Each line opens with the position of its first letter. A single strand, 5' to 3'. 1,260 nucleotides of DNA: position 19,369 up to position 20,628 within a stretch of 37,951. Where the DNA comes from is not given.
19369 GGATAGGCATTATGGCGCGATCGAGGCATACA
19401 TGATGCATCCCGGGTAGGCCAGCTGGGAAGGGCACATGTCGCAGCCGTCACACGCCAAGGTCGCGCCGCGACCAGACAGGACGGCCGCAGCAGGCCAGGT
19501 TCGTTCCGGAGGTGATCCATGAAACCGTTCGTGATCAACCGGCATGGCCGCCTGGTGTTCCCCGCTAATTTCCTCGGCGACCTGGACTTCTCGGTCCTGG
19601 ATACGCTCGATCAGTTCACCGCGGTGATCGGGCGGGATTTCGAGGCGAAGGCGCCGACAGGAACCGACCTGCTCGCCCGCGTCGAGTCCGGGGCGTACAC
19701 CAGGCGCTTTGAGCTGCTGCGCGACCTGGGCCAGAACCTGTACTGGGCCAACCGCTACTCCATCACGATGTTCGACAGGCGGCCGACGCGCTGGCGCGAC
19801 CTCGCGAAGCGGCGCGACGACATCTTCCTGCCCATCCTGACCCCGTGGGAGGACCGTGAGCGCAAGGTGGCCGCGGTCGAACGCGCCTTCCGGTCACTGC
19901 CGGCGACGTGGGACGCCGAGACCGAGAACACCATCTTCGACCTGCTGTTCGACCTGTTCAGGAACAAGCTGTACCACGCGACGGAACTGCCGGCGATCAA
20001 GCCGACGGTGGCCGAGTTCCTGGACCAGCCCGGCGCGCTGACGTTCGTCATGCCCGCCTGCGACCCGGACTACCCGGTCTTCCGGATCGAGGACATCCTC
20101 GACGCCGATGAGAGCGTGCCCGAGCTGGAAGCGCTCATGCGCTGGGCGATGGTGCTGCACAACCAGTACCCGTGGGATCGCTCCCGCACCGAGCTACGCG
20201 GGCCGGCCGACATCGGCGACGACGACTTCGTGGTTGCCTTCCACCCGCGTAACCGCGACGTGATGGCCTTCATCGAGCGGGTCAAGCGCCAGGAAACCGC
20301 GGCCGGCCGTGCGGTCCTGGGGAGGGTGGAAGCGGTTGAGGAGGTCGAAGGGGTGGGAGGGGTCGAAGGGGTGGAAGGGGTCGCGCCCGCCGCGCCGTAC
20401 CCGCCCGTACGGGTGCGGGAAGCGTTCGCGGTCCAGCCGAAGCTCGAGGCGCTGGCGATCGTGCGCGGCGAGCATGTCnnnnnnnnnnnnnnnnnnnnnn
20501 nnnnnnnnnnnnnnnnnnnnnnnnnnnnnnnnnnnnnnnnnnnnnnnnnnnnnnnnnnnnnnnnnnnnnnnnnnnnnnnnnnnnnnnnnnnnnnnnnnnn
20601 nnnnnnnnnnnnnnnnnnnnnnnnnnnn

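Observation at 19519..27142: Tightly coupled KAS III-fusion gene and eukaryote-style single-chain biotin carboxylase: a candidate ACP-independent carboxylate-then-condense module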

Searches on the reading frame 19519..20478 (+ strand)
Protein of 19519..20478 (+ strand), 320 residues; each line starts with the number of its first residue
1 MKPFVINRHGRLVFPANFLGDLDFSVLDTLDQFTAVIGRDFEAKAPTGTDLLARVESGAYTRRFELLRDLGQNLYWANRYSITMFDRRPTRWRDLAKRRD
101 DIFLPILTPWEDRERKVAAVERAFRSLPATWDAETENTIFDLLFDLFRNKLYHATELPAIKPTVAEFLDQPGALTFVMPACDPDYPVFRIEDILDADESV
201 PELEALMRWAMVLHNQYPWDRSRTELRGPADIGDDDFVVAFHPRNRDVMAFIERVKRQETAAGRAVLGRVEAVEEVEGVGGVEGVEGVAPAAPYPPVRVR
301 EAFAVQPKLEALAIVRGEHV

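Call 25: find_homologous_proteins(query=window:19519-20478:+, max_evalue=0.001)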
Query window:19519-20478:+ (320 aa): 568 proteins with E <= 0.001 among 8000 candidates; the best 120 are listed.
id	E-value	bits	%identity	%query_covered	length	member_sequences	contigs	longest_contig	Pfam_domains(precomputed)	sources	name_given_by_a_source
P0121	3.9e-174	596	84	100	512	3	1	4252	PF08545.17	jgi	jgi:3-oxoacyl-[acyl-carrier-protein] synthase-3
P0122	4.6e-172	589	84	100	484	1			-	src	-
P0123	3.2e-168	577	81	100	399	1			-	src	-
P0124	1.3e-167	575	81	100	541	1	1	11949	-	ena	-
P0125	1.1e-166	572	82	100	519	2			PF08545.17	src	-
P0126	5.5e-164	563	79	100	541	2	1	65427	PF08545.17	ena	-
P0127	9.9e-164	562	80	100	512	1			PF08545.17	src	-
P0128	3.6e-163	560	81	100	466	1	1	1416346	-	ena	-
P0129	2.6e-161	554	79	100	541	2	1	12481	PF08545.17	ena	-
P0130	3.2e-161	554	80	100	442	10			-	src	-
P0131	9.7e-161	552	79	100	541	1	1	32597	PF08545.17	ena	-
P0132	1.6e-160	552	79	100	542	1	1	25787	PF08545.17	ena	-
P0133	1.9e-160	551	79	100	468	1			-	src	-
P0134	4.0e-160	550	78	100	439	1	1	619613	-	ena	-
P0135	4.1e-160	550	78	100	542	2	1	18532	PF08545.17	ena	-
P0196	1.0e-108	381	55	100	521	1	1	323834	-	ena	-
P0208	9.4e-107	375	67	83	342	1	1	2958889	-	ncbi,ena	-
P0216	8.0e-106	372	52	100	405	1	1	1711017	-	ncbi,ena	-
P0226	1.7e-104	367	54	99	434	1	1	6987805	-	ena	-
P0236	3.5e-103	363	51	100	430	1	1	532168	-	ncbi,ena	-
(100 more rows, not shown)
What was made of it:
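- Tried and rejected: word-indexed protein search (call 25)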

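Call 44: predict_structure(alignment_id=A2)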
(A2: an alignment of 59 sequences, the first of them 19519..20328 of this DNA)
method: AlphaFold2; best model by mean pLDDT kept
length: 270 residues; sequences in the alignment: 59
mean_pLDDT: 91.4   pTM: 0.87
mean pLDDT of the five models: 91.4, 90.9, 89.3, 86.2, 85.1
residues with pLDDT >= 90: 208; 70-90: 45; 50-70: 16; < 50: 1
segments of 3 or more residues with pLDDT < 50: none
pLDDT, mean of each block of 10 residues (from residue 1): 84 84 88 85 79 97 98 91 93 96 93 95 98 98 95 77 96 95 95 95 96 94 95 98 95 92 64
secondary structure, 60 per line:
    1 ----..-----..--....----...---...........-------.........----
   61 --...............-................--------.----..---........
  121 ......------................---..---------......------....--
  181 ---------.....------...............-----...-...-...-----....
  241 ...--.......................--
elements in order: H16-19 H30-40 H48-56 H63-77 H79-84 E85-91 H113-126 H133-148 H164-168 E175-178 H190-194 H201-215 E225-227 E237-243 H246-268

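Call 46: fold_search(model_id=the predicted structure, library=pdb)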
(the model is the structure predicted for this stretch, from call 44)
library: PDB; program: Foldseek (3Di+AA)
matches with E <= 10: 4; with E <= 0.001: 0
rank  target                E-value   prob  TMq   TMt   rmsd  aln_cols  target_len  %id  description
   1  5uyk_03               5.4e+00  0.01  0.10  0.11  18.8       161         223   11  70S ribosome bound with cognate ternary complex not base-paired to A site codon (Structure I) (released 2017-06-07)
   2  4oeu_A                8.2e+00  0.02  0.07  0.05  10.3        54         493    7  Crystal structure of NikZ from Campylobacter jejuni in complex with Ni(L-His) (released 2014-10-01)
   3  9qih_B                9.1e+00  0.01  0.13  0.12  19.1       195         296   11  Structure of response regulator LvrC from Leptospira (released 2026-03-25)
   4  5mqq_C                9.5e+00  0.04  0.19  0.24  12.8       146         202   13  Transcriptional repressor AmtR of corynebacterium glutamicum (released 2017-03-15)

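Call 47: search_protein_families(library=pfam, proteins=[window:19519-20418:+], max_evalue=10)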
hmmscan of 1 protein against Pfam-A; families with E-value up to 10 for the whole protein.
window:19519-20418:+ (300 aa): 0 families
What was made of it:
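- Tried and rejected: Pfam at E<=10 (call 47)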

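Call 48: search_solved_structures(query=A2, max_evalue=10)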
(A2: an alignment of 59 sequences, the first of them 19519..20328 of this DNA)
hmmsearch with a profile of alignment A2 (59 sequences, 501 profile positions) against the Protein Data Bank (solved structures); distinct sequences matched with E-value up to 10: 76 (the best 60 are shown).
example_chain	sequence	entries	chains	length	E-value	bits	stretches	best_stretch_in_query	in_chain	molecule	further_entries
4wzu_A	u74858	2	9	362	3.3e-18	69.2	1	325-465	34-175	3-oxoacyl-[acyl-carrier-protein] synthase 3 protein 2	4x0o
4x9k_A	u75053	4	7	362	2.3e-17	66.4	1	325-465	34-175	3-oxoacyl-[acyl-carrier-protein] synthase 3 protein 2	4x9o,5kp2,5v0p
8vd9_A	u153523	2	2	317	8.9e-17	64.5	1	323-466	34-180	Beta-ketoacyl-[acyl-carrier-protein] synthase III 1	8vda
4dfe_A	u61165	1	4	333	7.5e-16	61.4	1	306-470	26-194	3-oxoacyl-[acyl-carrier-protein] synthase 3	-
4ryb_A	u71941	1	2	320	1.4e-15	60.6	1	324-463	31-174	3-oxoacyl-[acyl-carrier-protein] synthase 3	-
3il6_A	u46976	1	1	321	1.9e-15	60.1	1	322-463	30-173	3-oxoacyl-[acyl-carrier-protein] synthase 3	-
2ebd_A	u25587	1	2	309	3e-15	59.5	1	325-467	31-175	3-oxoacyl-[acyl-carrier-protein] synthase 3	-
3il4_A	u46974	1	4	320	6.6e-15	58.3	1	323-463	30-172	3-oxoacyl-[acyl-carrier-protein] synthase 3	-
3il5_A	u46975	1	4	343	7.8e-15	58.1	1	323-463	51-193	3-oxoacyl-[acyl-carrier-protein] synthase 3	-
4ewp_A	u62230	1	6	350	8.6e-15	57.9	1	323-466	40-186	3-oxoacyl-[acyl-carrier-protein] synthase 3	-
1zow_A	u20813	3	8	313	1.2e-14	57.5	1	309-465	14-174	3-oxoacyl-[acyl-carrier-protein] synthase III | 3-oxoacyl-[acyl-carrier-protein] synthase 3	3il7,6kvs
4nhd_A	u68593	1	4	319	4.4e-14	55.6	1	325-462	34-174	3-oxoacyl-[acyl-carrier-protein] synthase 3 protein 1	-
6a9n_A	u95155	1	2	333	5.4e-14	55.3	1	326-464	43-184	3-oxoacyl-[acyl-carrier-protein] synthase 3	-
4ylt_A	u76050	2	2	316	2e-13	53.4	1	325-464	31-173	3-oxoacyl-[acyl-carrier-protein] synthase 3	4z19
3il3_A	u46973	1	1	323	9.6e-13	51.2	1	325-485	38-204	3-oxoacyl-[acyl-carrier-protein] synthase 3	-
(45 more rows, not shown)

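Call 57: find_encoding_contigs(protein=P0226, flank=10000, max_places=2)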
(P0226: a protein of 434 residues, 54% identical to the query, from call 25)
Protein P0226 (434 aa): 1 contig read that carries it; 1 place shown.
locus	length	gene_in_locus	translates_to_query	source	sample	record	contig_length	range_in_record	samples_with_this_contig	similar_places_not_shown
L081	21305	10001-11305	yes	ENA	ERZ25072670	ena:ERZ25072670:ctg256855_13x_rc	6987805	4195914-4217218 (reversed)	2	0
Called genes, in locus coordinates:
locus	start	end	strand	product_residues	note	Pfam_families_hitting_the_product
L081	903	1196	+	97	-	-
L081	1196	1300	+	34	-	-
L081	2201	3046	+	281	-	-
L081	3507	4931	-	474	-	PF13701:DDE_Tnp_1_4, PF01609:DDE_Tnp_1 (weak)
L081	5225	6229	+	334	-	-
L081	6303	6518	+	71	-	-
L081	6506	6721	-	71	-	-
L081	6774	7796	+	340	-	-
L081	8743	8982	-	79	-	-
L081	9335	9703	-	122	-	PF13424:TPR_12 (weak)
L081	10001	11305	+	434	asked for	-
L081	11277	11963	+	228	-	PF08541:ACP_syn_III_C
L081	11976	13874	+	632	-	PF01039:Carboxyl_trans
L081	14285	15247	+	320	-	PF13737:DDE_Tnp_1_5, PF06267:DUF1028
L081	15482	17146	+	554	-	PF01609:DDE_Tnp_1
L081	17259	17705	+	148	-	-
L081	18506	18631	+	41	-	PF17342:DUF5372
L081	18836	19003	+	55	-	-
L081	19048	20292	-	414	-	PF14690:Zn_ribbon_ISL3 (faint), PF13542:HTH_Tnp_ISL3 (weak), PF01610:DDE_Tnp_ISL3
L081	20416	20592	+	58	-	-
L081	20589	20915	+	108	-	-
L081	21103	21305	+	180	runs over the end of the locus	PF00595:PDZ, PF13180:PDZ_2, PF17820:PDZ_6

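Call 58: find_encoding_contigs(protein=P0216, flank=10000, max_places=2)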
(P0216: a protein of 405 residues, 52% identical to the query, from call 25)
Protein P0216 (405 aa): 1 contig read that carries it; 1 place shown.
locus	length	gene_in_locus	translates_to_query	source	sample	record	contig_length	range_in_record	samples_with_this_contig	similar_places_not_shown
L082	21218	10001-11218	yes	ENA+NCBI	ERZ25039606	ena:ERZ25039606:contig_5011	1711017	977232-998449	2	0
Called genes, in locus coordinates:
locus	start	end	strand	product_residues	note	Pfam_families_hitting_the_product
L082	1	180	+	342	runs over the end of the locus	PF00356:LacI, PF00532:Peripla_BP_1, PF13407:Peripla_BP_4, PF13377:Peripla_BP_3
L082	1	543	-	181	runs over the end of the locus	-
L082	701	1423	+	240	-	PF02894:GFO_IDH_MocA_C, PF22725:GFO_IDH_MocA_C3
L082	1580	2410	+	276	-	PF01408:GFO_IDH_MocA, PF02894:GFO_IDH_MocA_C (weak), PF22725:GFO_IDH_MocA_C3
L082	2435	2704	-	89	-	PF13377:Peripla_BP_3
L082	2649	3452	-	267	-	PF00356:LacI, PF00532:Peripla_BP_1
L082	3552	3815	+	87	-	-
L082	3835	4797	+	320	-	PF01408:GFO_IDH_MocA, PF02894:GFO_IDH_MocA_C, PF22725:GFO_IDH_MocA_C3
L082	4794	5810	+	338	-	PF01261:AP_endonuc_2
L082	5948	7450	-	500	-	PF00171:Aldedh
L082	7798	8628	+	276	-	PF00106:adh_short, PF08659:KR, PF13561:adh_short_C2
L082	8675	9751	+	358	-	PF02515:CoA_transf_3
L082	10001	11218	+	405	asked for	-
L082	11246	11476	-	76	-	-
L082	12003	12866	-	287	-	PF00756:Esterase, PF10503:Esterase_PHB, PF20434:BD-FAE (faint), PF02230:Abhydrolase_2 (faint), PF00561:Abhydrolase_1 (faint), PF00326:Peptidase_S9 (weak)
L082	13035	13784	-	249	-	PF00106:adh_short, PF08659:KR, PF13561:adh_short_C2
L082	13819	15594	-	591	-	PF07167:PhaC_N, PF00561:Abhydrolase_1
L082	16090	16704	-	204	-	-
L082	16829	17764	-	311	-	PF01261:AP_endonuc_2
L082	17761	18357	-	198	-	PF01261:AP_endonuc_2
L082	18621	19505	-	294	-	PF01408:GFO_IDH_MocA, PF22725:GFO_IDH_MocA_C3, PF02894:GFO_IDH_MocA_C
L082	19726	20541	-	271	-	PF00005:ABC_tran, PF13304:AAA_21 (faint)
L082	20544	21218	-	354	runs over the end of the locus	PF02653:BPD_transp_2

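Call 63: find_encoding_contigs(protein=P0236, flank=10000, max_places=2)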
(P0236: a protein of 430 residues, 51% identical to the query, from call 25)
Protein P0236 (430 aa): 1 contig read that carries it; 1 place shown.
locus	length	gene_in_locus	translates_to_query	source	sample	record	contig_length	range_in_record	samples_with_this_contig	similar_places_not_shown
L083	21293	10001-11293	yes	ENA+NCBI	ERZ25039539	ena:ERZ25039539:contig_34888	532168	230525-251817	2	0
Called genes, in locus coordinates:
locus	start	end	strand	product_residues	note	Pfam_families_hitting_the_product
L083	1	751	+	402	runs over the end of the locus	PF00589:Phage_integrase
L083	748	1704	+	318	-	PF00589:Phage_integrase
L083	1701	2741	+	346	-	PF13102:Phage_int_SAM_5 (weak), PF02899:Phage_int_SAM_1, PF13495:Phage_int_SAM_4 (weak), PF00589:Phage_integrase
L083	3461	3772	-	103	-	PF01527:HTH_Tnp_1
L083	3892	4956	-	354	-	PF00356:LacI, PF00532:Peripla_BP_1, PF13407:Peripla_BP_4 (faint), PF13377:Peripla_BP_3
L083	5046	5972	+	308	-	PF00701:DHDPS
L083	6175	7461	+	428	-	PF01566:Nramp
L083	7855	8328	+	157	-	PF00390:malic, PF03949:Malic_M (weak)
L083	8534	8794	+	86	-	PF03949:Malic_M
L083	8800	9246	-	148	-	-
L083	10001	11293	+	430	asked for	-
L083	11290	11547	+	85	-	PF07878:RHH_5 (weak)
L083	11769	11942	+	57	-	-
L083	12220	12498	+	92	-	-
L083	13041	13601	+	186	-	PF13302:Acetyltransf_3, PF13523:Acetyltransf_8, PF00583:Acetyltransf_1 (weak)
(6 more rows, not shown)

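Call 64: find_encoding_contigs(protein=P0208, flank=10000, max_places=2)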
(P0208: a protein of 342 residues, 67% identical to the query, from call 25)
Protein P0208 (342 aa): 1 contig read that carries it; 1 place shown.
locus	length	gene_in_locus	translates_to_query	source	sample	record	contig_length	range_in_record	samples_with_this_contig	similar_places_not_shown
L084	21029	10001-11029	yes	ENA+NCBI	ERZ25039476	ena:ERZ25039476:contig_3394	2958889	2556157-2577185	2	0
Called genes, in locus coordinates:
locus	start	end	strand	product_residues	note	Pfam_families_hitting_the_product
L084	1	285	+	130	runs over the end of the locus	PF13560:HTH_31, PF12844:HTH_19 (weak), PF13413:HTH_25 (weak), PF01381:HTH_3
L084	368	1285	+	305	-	PF00106:adh_short, PF08659:KR, PF13561:adh_short_C2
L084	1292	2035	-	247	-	PF00106:adh_short, PF08659:KR, PF13561:adh_short_C2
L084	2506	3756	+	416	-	PF14690:Zn_ribbon_ISL3, PF13542:HTH_Tnp_ISL3, PF01610:DDE_Tnp_ISL3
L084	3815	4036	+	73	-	-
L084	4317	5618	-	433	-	PF00872:Transposase_mut, PF10551:MULE (faint)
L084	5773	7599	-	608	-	PF00589:Phage_integrase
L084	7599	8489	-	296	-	PF00589:Phage_integrase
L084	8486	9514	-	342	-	PF00665:rve, PF13683:rve_3 (faint)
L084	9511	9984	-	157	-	-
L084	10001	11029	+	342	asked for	-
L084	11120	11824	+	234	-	PF08545:ACP_syn_III (weak), PF08541:ACP_syn_III_C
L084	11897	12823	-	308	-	PF00171:Aldedh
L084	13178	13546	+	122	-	-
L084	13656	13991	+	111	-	-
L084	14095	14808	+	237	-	-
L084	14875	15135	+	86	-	-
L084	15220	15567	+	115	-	-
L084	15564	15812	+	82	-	PF20256:MoCoBD_2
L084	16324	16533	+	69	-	PF01799:Fer2_2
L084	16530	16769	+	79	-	-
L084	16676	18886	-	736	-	PF00141:peroxidase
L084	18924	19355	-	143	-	PF01475:FUR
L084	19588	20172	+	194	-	PF00353:HemolysinCabind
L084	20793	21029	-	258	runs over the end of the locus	PF06723:MreB_Mbl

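Call 65: find_encoding_contigs(protein=P0196, flank=10000, max_places=2)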
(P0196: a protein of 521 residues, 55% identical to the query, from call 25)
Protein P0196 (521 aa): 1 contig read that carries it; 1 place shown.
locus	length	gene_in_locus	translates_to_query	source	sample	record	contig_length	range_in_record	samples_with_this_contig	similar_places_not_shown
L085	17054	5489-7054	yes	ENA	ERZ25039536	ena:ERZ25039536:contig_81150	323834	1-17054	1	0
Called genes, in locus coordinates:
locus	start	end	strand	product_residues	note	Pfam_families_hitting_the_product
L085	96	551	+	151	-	-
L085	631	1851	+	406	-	PF00171:Aldedh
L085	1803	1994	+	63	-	-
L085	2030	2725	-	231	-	PF00392:GntR, PF13545:HTH_Crp_2 (faint), PF07729:FCD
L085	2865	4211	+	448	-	PF03600:CitMHS, PF07158:MatC_N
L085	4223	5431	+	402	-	PF02515:CoA_transf_3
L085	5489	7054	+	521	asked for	-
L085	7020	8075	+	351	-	PF08541:ACP_syn_III_C, PF13489:Methyltransf_23, PF00398:RrnaAD, PF08241:Methyltransf_11, PF08242:Methyltransf_12, PF13649:Methyltransf_25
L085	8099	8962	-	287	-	PF00196:GerE, PF08281:Sigma70_r4_2 (weak)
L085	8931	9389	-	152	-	PF13191:AAA_16, PF13401:AAA_22 (weak)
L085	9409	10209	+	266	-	PF12840:HTH_20, PF08327:AHSA1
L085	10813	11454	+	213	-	PF00440:TetR_N, PF17932:TetR_C_24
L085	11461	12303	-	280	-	PF00378:ECH_1, PF16113:ECH_2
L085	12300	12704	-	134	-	PF13193:AMP-binding_C (weak)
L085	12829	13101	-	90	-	PF00501:AMP-binding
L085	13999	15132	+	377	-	PF22691:Thiolase_C_1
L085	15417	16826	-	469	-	PF03466:LysR_substrate (weak), PF09861:Lar_N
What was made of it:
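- In L085, a MatC/CitMHS-type carrier and a family III CoA-transferase sit directly upstream of A (call 65).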

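Call 74: search_protein_representatives(alignment_id=A4)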
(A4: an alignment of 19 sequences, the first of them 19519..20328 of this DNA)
Query: 19 sequences, 264 profile positions. Proteins with E-value up to 0.001 (for the whole library): 414; up to 1e-10: 333; up to 1e-30: 160. The best 150 are listed.
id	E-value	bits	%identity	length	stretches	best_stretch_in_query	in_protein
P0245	6.6e-130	448.5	-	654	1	1-259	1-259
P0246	7.7e-123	425.3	-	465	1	1-262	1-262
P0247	1.3e-121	421.2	-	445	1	1-260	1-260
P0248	9.0e-118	408.7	-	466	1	1-261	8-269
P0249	5.9e-116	402.7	-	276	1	1-234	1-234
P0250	1.8e-111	388.0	-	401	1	1-262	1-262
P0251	1.8e-109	381.4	-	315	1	1-223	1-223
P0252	3.0e-103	361.0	-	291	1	2-203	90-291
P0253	1.7e-99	348.7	-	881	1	1-260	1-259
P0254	2.6e-97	341.6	-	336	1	2-261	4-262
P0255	7.4e-97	340.1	-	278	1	1-200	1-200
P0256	8.0e-96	336.7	-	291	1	1-258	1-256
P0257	1.7e-93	329.1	-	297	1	72-259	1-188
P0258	3.4e-93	328.1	-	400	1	1-213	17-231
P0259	2.7e-89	315.3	-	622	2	118-261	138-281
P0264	9.5e-83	293.9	-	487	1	16-253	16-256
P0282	9.9e-63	228.2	-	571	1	1-122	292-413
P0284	5.9e-62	225.7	-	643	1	1-255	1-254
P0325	2.4e-47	177.8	-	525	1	1-168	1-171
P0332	1.3e-45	172.1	-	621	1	26-126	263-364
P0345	5.0e-42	160.4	-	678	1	16-259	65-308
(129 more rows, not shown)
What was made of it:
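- Tried and rejected: exhaustive profile search (call 74)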

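Call 75: search_protein_families(library=pfam, proteins=[P0253, P0284, P0345, P0282, P0332, P0259, P0325, P0264], max_evalue=0.001)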
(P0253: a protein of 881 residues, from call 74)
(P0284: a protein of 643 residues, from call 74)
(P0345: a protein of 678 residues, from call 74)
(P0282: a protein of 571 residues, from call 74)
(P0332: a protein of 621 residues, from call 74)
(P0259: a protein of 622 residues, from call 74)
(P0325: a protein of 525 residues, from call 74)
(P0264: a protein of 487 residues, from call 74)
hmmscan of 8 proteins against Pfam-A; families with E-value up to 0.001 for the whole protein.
P0253 (881 aa): 6 families
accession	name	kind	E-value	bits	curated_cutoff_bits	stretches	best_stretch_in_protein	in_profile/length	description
PF13561.12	adh_short_C2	-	8.5e-63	212.5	27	1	647-880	1-236/236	Enoyl-(Acyl carrier protein) reductase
PF00106.31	adh_short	-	1.3e-61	208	26.6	1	641-834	1-193/195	short chain dehydrogenase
PF08659.16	KR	-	5.3e-21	75.8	22.6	1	643-802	3-161/180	KR domain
PF08541.16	ACP_syn_III_C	-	9.7e-21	74.2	26.6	1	533-614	9-90/90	3-Oxoacyl-[acyl-carrier-protein (ACP)] synthase III C terminal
PF08545.16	ACP_syn_III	-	1.4e-11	44.5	24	1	401-463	2-66/80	3-Oxoacyl-[acyl-carrier-protein (ACP)] synthase III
PF00195.25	Chal_sti_synt_N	-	6e-05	23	27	1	341-462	96-225/225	Chalcone and stilbene synthases, N-terminal domain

P0284 (643 aa): 2 families
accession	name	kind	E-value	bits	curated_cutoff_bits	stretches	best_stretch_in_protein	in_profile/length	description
PF08541.16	ACP_syn_III_C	-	3.7e-23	81.9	26.6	1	534-614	9-89/90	3-Oxoacyl-[acyl-carrier-protein (ACP)] synthase III C terminal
PF08545.16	ACP_syn_III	-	1.6e-10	41.2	24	1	400-462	1-65/80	3-Oxoacyl-[acyl-carrier-protein (ACP)] synthase III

P0345 (678 aa): 2 families
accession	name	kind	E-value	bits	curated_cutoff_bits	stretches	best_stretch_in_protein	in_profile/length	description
PF08541.16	ACP_syn_III_C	-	2.1e-19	69.9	26.6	1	571-650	9-88/90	3-Oxoacyl-[acyl-carrier-protein (ACP)] synthase III C terminal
PF08545.16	ACP_syn_III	-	4.3e-12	46.2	24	1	442-504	2-65/80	3-Oxoacyl-[acyl-carrier-protein (ACP)] synthase III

P0282 (571 aa): 1 family
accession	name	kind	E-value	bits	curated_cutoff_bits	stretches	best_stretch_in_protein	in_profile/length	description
PF01039.27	Carboxyl_trans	-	1.8e-19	70.2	22.3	1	21-185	281-431/493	Carboxyl transferase domain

P0332 (621 aa): 0 families

P0259 (622 aa): 3 families
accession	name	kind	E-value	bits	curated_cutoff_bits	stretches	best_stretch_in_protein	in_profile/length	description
PF08541.16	ACP_syn_III_C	-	4.4e-15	56.1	26.6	1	534-602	10-78/90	3-Oxoacyl-[acyl-carrier-protein (ACP)] synthase III C terminal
PF08545.16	ACP_syn_III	-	7.2e-10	39.1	24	1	426-491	1-68/80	3-Oxoacyl-[acyl-carrier-protein (ACP)] synthase III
PF13723.12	Ketoacyl-synt_2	-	4.7e-06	26.8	25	1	406-497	84-173/223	Beta-ketoacyl synthase, N-terminal domain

P0325 (525 aa): 0 families

P0264 (487 aa): 0 families
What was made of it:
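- One database protein, P0253 (881 aa), fuses the N-domain, KAS III and the SDR in a single chain (calls 74, 75).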
